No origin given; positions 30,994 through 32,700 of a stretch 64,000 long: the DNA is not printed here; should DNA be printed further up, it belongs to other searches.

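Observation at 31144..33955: Gtr-like three-gene periplasmic glycosylation module built on a TMTC/PMT_2 (DUF1736) GT-C transferase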

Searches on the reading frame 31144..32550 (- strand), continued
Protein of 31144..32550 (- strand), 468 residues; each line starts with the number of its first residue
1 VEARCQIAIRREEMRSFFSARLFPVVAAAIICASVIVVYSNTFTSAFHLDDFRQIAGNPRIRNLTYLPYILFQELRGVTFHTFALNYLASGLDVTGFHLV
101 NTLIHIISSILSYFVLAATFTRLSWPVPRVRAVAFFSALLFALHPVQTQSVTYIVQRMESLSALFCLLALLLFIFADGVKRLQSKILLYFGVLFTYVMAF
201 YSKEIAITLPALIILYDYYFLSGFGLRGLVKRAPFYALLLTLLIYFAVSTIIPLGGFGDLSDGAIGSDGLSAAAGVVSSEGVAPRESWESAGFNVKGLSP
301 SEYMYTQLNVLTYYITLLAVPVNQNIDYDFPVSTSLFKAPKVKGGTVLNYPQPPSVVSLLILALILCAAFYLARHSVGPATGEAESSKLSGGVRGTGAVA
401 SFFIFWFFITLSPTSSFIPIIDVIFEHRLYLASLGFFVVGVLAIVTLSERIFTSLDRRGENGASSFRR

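Call 26: search_protein_families(library=pfam, proteins=[L073:57-1907:+, L062:5417-7339:+, L038:5896-7854:+, L051:5052-7283:+, L050:3338-5320:+, L032:5950-7173:+, L028:5950-7944:+], max_evalue=0.01)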
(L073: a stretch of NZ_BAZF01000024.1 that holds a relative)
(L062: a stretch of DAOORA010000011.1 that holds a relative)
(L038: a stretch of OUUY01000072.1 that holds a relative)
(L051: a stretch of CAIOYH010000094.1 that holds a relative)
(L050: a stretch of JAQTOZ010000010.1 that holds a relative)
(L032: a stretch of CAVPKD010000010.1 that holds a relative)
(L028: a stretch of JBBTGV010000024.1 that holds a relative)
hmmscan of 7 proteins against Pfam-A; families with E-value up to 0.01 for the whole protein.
L073:57-1907:+ (616 aa): 23 families
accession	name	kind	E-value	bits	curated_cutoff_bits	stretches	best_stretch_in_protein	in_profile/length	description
PF13414.12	TPR_11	-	1.2e-27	95.8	26.8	3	499-540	1-42/42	TPR repeat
PF07719.23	TPR_2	-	5.7e-26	88.9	27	4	560-593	1-34/34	Tetratricopeptide repeat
PF00515.34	TPR_1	-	1.9e-25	88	27.8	3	560-592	1-33/34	Tetratricopeptide repeat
PF13431.12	TPR_17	-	1.3e-24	84.8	24.4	3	515-546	2-33/34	Tetratricopeptide repeat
PF13432.12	TPR_16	-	2.5e-20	73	32.7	2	464-526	3-65/65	Tetratricopeptide repeat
PF13424.12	TPR_12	-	1.3e-16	61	30.1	2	493-556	4-75/77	Tetratricopeptide repeat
PF13181.12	TPR_8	-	2.1e-16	59.1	25.7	1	494-525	3-34/34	Tetratricopeptide repeat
PF13428.12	TPR_14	-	1.7e-15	56.4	23.5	1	463-499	6-42/44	Tetratricopeptide repeat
PF14559.12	TPR_19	-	1.8e-15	57.5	25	3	470-527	3-60/68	Tetratricopeptide repeat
PF13374.12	TPR_10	-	3.5e-11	43.2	27.5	2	560-588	2-30/42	Tetratricopeptide repeat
PF13176.12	TPR_7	-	2e-10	40.3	27.9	0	562-593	1-34/36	Tetratricopeptide repeat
PF13371.12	TPR_9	-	2.2e-10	40.9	35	2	476-526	13-63/73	Tetratricopeptide repeat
PF23914.1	TPR_CcmH_CycH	-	1.3e-08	35.2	42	1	482-591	40-152/158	Cytochrome c-type biogenesis protein H TPR domain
PF24575.1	TPR_Slam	-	3.4e-08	34.3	35.2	1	465-513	54-102/104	Surface lipoprotein assembly modifier, N-terminal TPR repeats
PF07721.20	TPR_4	-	2.9e-06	27.8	27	0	458-482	1-25/26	Tetratricopeptide repeat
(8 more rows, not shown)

L062:5417-7339:+ (640 aa): 19 families
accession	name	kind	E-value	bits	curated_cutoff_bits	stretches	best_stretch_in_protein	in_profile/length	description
PF00515.34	TPR_1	-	4.5e-49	162.8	27.8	5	587-620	1-34/34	Tetratricopeptide repeat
PF07719.23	TPR_2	-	3.4e-37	123.9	27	5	587-619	1-33/34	Tetratricopeptide repeat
PF13414.12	TPR_11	-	1.8e-29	101.6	26.8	4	458-496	1-39/42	TPR repeat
PF13431.12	TPR_17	-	1.3e-28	97.2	24.4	4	576-607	2-33/34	Tetratricopeptide repeat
PF13181.12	TPR_8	-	4.3e-28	95.5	25.7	4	451-484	1-34/34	Tetratricopeptide repeat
PF13424.12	TPR_12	-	1.6e-22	79.9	30.1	2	558-618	8-76/77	Tetratricopeptide repeat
PF13371.12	TPR_9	-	4e-18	65.6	35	2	565-619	7-61/73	Tetratricopeptide repeat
PF13432.12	TPR_16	-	6.9e-12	46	32.7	1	558-619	2-63/65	Tetratricopeptide repeat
PF13374.12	TPR_10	-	3e-10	40.2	27.5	1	587-617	2-32/42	Tetratricopeptide repeat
PF13174.12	TPR_6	-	9e-10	39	26.3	0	593-619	6-32/33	Tetratricopeptide repeat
PF13428.12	TPR_14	-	9.8e-10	38.6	23.5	0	589-624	3-38/44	Tetratricopeptide repeat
PF14559.12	TPR_19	-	1.3e-07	32.3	25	0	567-620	5-58/68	Tetratricopeptide repeat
PF25575.1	TPR_BSK1_C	-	2.2e-07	31.2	42.2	1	567-623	56-113/118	Serine/threonine-protein kinase BSK1-like, TPR repeats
PF23914.1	TPR_CcmH_CycH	-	0.00025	21.4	42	0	458-548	57-150/158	Cytochrome c-type biogenesis protein H TPR domain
PF25063.1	ARM_TT21_C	-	0.0025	18.1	35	0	566-616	108-158/209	Tetratricopeptide repeat protein 21 C-terminal ARM domain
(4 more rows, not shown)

L038:5896-7854:+ (652 aa): 20 families
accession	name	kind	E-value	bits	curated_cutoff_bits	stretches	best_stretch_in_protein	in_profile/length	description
PF13414.12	TPR_11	-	2e-31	107.9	26.8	3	546-577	7-38/42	TPR repeat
PF07719.23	TPR_2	-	2e-31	105.9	27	4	567-599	1-33/34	Tetratricopeptide repeat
PF00515.34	TPR_1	-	9.3e-31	104.8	27.8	4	567-599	1-33/34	Tetratricopeptide repeat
PF13181.12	TPR_8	-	9.3e-25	85.1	25.7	3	569-599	3-33/34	Tetratricopeptide repeat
PF13424.12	TPR_12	-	1.5e-21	76.8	30.1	3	536-596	6-74/77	Tetratricopeptide repeat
PF13431.12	TPR_17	-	2.1e-20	71.6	24.4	2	556-587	2-33/34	Tetratricopeptide repeat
PF13432.12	TPR_16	-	7.9e-20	71.4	32.7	1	546-596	10-60/65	Tetratricopeptide repeat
PF13428.12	TPR_14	-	1.4e-15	56.7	23.5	1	537-575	5-43/44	Tetratricopeptide repeat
PF13176.12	TPR_7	-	2.3e-14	52.6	27.9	1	569-598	1-32/36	Tetratricopeptide repeat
PF14559.12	TPR_19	-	3.1e-14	53.5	25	2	546-601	4-60/68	Tetratricopeptide repeat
PF13374.12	TPR_10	-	4.2e-11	42.9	27.5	1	567-595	2-30/42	Tetratricopeptide repeat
PF13371.12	TPR_9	-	5.7e-11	42.7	35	1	541-602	3-64/73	Tetratricopeptide repeat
PF13174.12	TPR_6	-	1.5e-09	38.3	26.3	1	569-598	2-31/33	Tetratricopeptide repeat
PF24575.1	TPR_Slam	-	1.7e-08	35.2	35.2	0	566-605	46-85/104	Surface lipoprotein assembly modifier, N-terminal TPR repeats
PF07721.20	TPR_4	-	3.5e-07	30.7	27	0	604-627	2-25/26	Tetratricopeptide repeat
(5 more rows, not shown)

L051:5052-7283:+ (743 aa): 19 families
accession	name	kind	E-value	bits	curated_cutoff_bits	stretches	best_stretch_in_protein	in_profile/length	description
PF00515.34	TPR_1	-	6.8e-76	247.7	27.8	8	687-719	2-34/34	Tetratricopeptide repeat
PF13414.12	TPR_11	-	2.2e-59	197.3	26.8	8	660-699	2-41/42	TPR repeat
PF07719.23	TPR_2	-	4.7e-57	185.9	27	7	687-718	2-33/34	Tetratricopeptide repeat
PF13431.12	TPR_17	-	3.6e-46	152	24.4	5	471-503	2-34/34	Tetratricopeptide repeat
PF13181.12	TPR_8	-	8.2e-43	141.4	25.7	5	687-718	2-33/34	Tetratricopeptide repeat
PF13432.12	TPR_16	-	2.7e-24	85.7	32.7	2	657-717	2-62/65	Tetratricopeptide repeat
PF13371.12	TPR_9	-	1.6e-23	82.9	35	2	660-718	3-61/73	Tetratricopeptide repeat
PF13424.12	TPR_12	-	3.9e-22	78.7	30.1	2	519-579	6-74/77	Tetratricopeptide repeat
PF14559.12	TPR_19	-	3.3e-15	56.6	25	1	663-719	2-58/68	Tetratricopeptide repeat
PF13428.12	TPR_14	-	9e-15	54.2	23.5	0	687-723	2-38/44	Tetratricopeptide repeat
PF13174.12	TPR_6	-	3.6e-12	46.5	26.3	1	687-718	1-32/33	Tetratricopeptide repeat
PF25575.1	TPR_BSK1_C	-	3.9e-12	46.5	42.2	0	628-690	52-115/118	Serine/threonine-protein kinase BSK1-like, TPR repeats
PF12895.13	ANAPC3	-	1e-09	39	27.2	1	652-707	24-77/82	Anaphase-promoting complex, cyclosome, subunit 3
PF25062.1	ARM_TT21_N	-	6e-08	33.1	40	1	517-637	101-221/222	Tetratricopeptide repeat protein 21 N-terminal ARM repeat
PF12569.14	NatA_aux_su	-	3.9e-05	23.2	33.3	0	457-512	201-256/515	N-terminal acetyltransferase A, auxiliary subunit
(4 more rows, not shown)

L050:3338-5320:+ (660 aa): 27 families (the best 25 are shown)
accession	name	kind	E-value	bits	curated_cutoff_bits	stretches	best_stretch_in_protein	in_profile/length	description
PF00515.34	TPR_1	-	3.9e-51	169.3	27.8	6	492-524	2-34/34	Tetratricopeptide repeat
PF13414.12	TPR_11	-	2.7e-42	142.6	26.8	4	538-573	7-42/42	TPR repeat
PF13181.12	TPR_8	-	6.2e-42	138.6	25.7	6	492-524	2-34/34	Tetratricopeptide repeat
PF07719.23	TPR_2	-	5.3e-38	126.4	27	5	527-557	3-33/34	Tetratricopeptide repeat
PF13431.12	TPR_17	-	8.2e-36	119.7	24.4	4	548-577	2-31/34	Tetratricopeptide repeat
PF14559.12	TPR_19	-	1.2e-26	93.2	25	2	504-562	4-62/68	Tetratricopeptide repeat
PF13424.12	TPR_12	-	2.9e-26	91.9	30.1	3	422-485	3-74/77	Tetratricopeptide repeat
PF13428.12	TPR_14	-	9.5e-25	85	23.5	2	530-566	6-42/44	Tetratricopeptide repeat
PF13432.12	TPR_16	-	1.8e-22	79.8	32.7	4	497-557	3-63/65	Tetratricopeptide repeat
PF13374.12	TPR_10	-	6.4e-17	61.4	27.5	0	495-520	6-31/42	Tetratricopeptide repeat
PF13176.12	TPR_7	-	2.3e-15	55.7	27.9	0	495-519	3-29/36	Tetratricopeptide repeat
PF13174.12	TPR_6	-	4.9e-11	43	26.3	0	531-557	6-32/33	Tetratricopeptide repeat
PF12569.14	NatA_aux_su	-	3.4e-09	36.6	33.3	1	415-490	183-260/515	N-terminal acetyltransferase A, auxiliary subunit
PF13371.12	TPR_9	-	3.9e-09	36.8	35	0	498-559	2-63/73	Tetratricopeptide repeat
PF25063.1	ARM_TT21_C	-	1.3e-07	32.1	35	1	416-529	89-202/209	Tetratricopeptide repeat protein 21 C-terminal ARM domain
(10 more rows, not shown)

L032:5950-7173:+ (407 aa): 0 families

L028:5950-7944:+ (664 aa): 14 families
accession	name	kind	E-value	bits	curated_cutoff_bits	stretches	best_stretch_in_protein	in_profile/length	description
PF07719.23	TPR_2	-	2.2e-20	71.4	27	3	493-525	1-33/34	Tetratricopeptide repeat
PF13181.12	TPR_8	-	9.7e-18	63.2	25.7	2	493-525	1-33/34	Tetratricopeptide repeat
PF00515.34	TPR_1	-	7.3e-16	57.7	27.8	1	493-526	1-34/34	Tetratricopeptide repeat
PF14559.12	TPR_19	-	1.2e-14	54.9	25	1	504-552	2-50/68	Tetratricopeptide repeat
PF13414.12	TPR_11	-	3e-13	49.6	26.8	1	502-541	3-42/42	TPR repeat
PF13424.12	TPR_12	-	7.2e-13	49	30.1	2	493-542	3-53/77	Tetratricopeptide repeat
PF13428.12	TPR_14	-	1.1e-12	47.7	23.5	1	613-650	3-40/44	Tetratricopeptide repeat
PF13374.12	TPR_10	-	2.5e-10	40.5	27.5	1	493-522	2-31/42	Tetratricopeptide repeat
PF13431.12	TPR_17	-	5.1e-10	39.3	24.4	0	515-547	1-33/34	Tetratricopeptide repeat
PF13174.12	TPR_6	-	1.1e-09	38.7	26.3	0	615-643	4-32/33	Tetratricopeptide repeat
PF13432.12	TPR_16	-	2.6e-09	37.8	32.7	0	499-552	3-56/65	Tetratricopeptide repeat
PF13176.12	TPR_7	-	2.6e-05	24.4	27.9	0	495-527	1-33/36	Tetratricopeptide repeat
PF14561.12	TPR_20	-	0.0022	18.7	25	0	492-528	21-57/90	Tetratricopeptide repeat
PF12895.13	ANAPC3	-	0.004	17.8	27.2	0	494-544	25-73/82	Anaphase-promoting complex, cyclosome, subunit 3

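Call 45: search_protein_families(library=pfam, proteins=[L043:3573-4754:+, L043:7134-8333:+, L030:5206-6216:-, L030:6284-7234:-, L030:7237-8118:-, L031:3294-4415:-, L031:4427-5611:-, L035:10517-11653:-, L035:11680-12504:-, L031:5664-7268:+], max_evalue=0.0001)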
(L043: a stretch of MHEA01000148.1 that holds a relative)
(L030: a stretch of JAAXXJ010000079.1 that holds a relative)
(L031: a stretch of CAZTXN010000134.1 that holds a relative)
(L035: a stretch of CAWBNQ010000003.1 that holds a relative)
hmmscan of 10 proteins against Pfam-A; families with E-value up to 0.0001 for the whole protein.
L043:3573-4754:+ (393 aa): 5 families
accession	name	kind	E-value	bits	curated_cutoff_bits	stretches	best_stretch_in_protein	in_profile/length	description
PF00535.33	Glycos_transf_2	-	1.3e-30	107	23.3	1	62-221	1-166/168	Glycosyl transferase family 2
PF13641.12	Glyco_tranf_2_3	-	1.8e-20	74.4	27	1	61-277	3-230/230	Glycosyltransferase like family 2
PF13632.12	Glyco_trans_2_3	-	2.9e-16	60.3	27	1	141-344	1-192/198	Glycosyl transferase family group 2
PF13506.12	Glyco_transf_21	-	3.8e-11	43.2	21.7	1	130-254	22-150/174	Glycosyl transferase family 21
PF10111.15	Glyco_tranf_2_2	-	3.1e-08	33.9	27.3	1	62-151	1-94/276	Glycosyltransferase like family 2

L043:7134-8333:+ (399 aa): 6 families
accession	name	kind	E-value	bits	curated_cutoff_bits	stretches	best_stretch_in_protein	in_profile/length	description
PF00534.26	Glycos_transf_1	-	3.1e-39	134.7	26.4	1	219-376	13-171/172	Glycosyl transferases group 1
PF13692.12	Glyco_trans_1_4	-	6e-34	117.8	27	1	223-362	3-141/142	Glycosyl transferases group 1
PF13439.12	Glyco_transf_4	-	9.1e-20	71.8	28.5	1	39-201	2-169/170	Glycosyltransferase Family 4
PF13579.12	Glyco_trans_4_4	-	5.7e-17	62.9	29.7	1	39-197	1-158/158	Glycosyl transferase 4-like domain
PF20706.3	GT4-conflict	-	4.2e-12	46.2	26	1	181-389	164-383/385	Family 4 Glycosyltransferase in conflict systems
PF13524.12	Glyco_trans_1_2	-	8.3e-12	45.7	25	1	248-392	12-143/144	Glycosyl transferase-like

L030:5206-6216:- (336 aa): 2 families
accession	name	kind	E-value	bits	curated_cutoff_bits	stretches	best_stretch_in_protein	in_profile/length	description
PF16363.11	GDP_Man_Dehyd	-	3.6e-112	375.5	27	1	15-323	1-332/332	GDP-mannose 4,6 dehydratase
PF01370.27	Epimerase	-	4.8e-60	203.4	20.9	1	15-256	2-240/240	NAD dependent epimerase/dehydratase family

L030:6284-7234:- (316 aa): 0 families

L030:7237-8118:- (293 aa): 1 family
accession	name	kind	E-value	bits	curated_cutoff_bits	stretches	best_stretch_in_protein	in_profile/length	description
PF13489.12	Methyltransf_23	-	5e-22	78.8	27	1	110-240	20-163/164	Methyltransferase domain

L031:3294-4415:- (373 aa): 1 family
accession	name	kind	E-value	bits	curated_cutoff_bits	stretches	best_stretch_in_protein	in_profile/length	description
PF13692.12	Glyco_trans_1_4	-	5.1e-06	27.2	27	1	207-301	6-104/142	Glycosyl transferases group 1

L031:4427-5611:- (394 aa): 6 families
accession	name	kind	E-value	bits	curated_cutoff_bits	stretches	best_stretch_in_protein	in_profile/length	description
PF08241.18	Methyltransf_11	-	3.4e-15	56.9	21.2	1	56-159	1-94/95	Methyltransferase domain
PF13649.12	Methyltransf_25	-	4.6e-10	40.5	27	1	55-156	1-97/97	Methyltransferase domain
PF13489.12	Methyltransf_23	-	1.1e-08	35.4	27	1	39-179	9-135/164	Methyltransferase domain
PF08242.18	Methyltransf_12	-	2.2e-08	35.1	30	1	56-157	1-97/98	Methyltransferase domain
PF13847.12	Methyltransf_31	-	3.6e-08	33.6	27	1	50-162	2-111/145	Methyltransferase domain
PF01209.24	Ubie_methyltran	-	1.5e-05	24.9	20.1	1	96-162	88-153/233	ubiE/COQ5 methyltransferase family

L035:10517-11653:- (378 aa): 1 family
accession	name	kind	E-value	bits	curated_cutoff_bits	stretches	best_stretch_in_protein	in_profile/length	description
PF14307.12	Glyco_tran_WbsX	-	2.4e-136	455.2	25.1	1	3-363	1-350/350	Glycosyltransferase WbsX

L035:11680-12504:- (274 aa): 5 families
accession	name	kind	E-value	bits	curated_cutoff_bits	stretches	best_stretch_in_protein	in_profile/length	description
PF08241.18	Methyltransf_11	-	4e-15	56.7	21.2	1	139-188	46-95/95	Methyltransferase domain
PF13649.12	Methyltransf_25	-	9.1e-09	36.3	27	1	139-184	50-97/97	Methyltransferase domain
PF13489.12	Methyltransf_23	-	6e-08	33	27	1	144-195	72-123/164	Methyltransferase domain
PF13847.12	Methyltransf_31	-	6.3e-08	32.9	27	1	142-188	64-109/145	Methyltransferase domain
PF08242.18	Methyltransf_12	-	1.3e-06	29.5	30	1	140-184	49-96/98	Methyltransferase domain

L031:5664-7268:+ (535 aa): 0 families

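Call 70: search_protein_representatives(alignment_id=A1)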
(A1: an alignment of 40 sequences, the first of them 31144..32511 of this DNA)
Query: 40 sequences, 433 profile positions. Proteins with E-value up to 0.001 (for the whole library): 89416; up to 1e-10: 59927; up to 1e-30: 12825. The best 150 are listed.
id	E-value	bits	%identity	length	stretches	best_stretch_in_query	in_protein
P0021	5.8e-195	664.5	-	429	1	1-427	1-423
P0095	3.8e-189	645.3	-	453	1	1-429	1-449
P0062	1.7e-171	587.1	-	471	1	4-430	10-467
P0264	3.5e-149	513.6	-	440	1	1-428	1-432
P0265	3.6e-145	500.4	-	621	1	2-428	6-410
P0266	9.2e-139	479.3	-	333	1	107-430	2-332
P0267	4.1e-126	437.6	-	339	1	113-427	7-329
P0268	2.1e-124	432.0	-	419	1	15-429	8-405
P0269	5.9e-124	430.5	-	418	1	11-430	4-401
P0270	2.9e-98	345.8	-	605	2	5-239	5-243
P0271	3.7e-97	342.2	-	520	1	6-425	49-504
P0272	4.4e-93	328.8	-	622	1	16-418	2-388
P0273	3.5e-92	325.8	-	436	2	10-234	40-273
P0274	3.9e-92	325.7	-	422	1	8-421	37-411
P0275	6.7e-91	321.6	-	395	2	6-233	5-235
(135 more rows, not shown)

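Call 92: list_cluster_members(proteins=[P0001, P0121, P0002, P0241, P0249])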
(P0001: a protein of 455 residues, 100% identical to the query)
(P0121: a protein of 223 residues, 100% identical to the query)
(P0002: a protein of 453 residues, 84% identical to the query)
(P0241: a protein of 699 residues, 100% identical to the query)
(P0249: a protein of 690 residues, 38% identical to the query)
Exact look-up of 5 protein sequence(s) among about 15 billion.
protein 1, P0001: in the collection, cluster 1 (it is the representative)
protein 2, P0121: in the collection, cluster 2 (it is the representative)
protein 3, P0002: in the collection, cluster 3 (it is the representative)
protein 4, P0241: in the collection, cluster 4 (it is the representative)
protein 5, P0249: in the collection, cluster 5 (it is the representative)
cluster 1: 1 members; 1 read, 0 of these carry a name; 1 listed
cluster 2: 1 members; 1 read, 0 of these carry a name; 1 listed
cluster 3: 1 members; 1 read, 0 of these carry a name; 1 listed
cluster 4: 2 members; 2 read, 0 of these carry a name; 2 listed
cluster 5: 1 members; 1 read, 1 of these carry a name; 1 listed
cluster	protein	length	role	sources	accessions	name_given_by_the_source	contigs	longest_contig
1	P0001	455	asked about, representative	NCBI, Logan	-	-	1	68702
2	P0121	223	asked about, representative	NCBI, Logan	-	-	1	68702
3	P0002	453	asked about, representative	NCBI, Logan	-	-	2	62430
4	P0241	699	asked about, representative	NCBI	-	-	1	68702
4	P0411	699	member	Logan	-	-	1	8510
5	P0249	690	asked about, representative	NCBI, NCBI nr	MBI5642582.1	MAG: hypothetical protein HY954_03800 [Deltaproteobacteria bacterium] | hypothetical protein [Deltaproteobacteria bacterium]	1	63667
